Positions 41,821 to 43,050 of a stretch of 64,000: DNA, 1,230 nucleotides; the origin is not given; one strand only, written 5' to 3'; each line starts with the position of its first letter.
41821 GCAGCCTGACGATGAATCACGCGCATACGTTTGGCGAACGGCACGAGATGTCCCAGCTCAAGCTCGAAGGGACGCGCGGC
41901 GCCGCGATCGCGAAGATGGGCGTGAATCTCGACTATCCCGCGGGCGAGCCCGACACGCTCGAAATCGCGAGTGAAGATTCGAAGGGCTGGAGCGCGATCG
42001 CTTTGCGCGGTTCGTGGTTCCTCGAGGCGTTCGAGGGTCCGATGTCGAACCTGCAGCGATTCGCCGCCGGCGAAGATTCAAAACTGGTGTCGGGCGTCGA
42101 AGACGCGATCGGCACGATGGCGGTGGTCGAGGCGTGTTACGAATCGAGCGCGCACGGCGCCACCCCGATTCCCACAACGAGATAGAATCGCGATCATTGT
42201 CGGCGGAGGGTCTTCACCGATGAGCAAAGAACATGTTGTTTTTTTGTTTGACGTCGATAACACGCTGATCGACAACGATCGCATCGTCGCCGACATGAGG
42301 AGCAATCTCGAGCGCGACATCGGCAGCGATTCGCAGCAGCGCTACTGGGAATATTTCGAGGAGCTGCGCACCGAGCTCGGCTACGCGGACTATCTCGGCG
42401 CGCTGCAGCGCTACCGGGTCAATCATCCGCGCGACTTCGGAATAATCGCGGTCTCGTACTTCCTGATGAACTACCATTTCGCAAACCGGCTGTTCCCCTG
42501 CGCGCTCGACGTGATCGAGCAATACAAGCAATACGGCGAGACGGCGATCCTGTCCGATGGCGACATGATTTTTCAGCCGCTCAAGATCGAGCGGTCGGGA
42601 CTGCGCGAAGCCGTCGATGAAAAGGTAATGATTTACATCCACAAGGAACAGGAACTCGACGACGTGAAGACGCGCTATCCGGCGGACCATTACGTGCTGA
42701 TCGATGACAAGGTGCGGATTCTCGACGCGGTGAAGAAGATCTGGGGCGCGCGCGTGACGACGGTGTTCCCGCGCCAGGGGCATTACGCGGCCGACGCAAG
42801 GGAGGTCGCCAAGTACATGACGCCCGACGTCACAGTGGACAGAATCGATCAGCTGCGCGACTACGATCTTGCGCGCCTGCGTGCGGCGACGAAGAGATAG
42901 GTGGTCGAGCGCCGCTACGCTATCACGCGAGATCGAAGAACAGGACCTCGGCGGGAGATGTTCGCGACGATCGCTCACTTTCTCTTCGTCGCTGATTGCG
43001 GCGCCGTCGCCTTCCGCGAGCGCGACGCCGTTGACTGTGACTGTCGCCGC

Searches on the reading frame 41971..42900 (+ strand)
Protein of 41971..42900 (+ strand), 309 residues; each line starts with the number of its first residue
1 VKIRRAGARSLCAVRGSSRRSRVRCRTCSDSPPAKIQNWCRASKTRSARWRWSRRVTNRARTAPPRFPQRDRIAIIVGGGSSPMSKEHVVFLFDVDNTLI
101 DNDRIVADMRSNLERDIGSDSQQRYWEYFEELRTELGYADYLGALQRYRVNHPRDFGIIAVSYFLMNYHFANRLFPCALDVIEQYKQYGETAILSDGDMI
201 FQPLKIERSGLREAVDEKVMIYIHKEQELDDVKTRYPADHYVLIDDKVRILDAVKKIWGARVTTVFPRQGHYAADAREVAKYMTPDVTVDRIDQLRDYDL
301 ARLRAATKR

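Call 34: search_protein_families(library=pfam, proteins=[window:41971-42900:+], max_evalue=0.001)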
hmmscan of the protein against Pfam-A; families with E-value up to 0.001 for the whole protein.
window:41971-42900:+ (309 aa): 1 family
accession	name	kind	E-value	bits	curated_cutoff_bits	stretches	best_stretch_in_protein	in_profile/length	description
PF00702.32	Hydrolase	-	2.4e-05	25.3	26.4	1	90-225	3-151/191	haloacid dehalogenase-like hydrolase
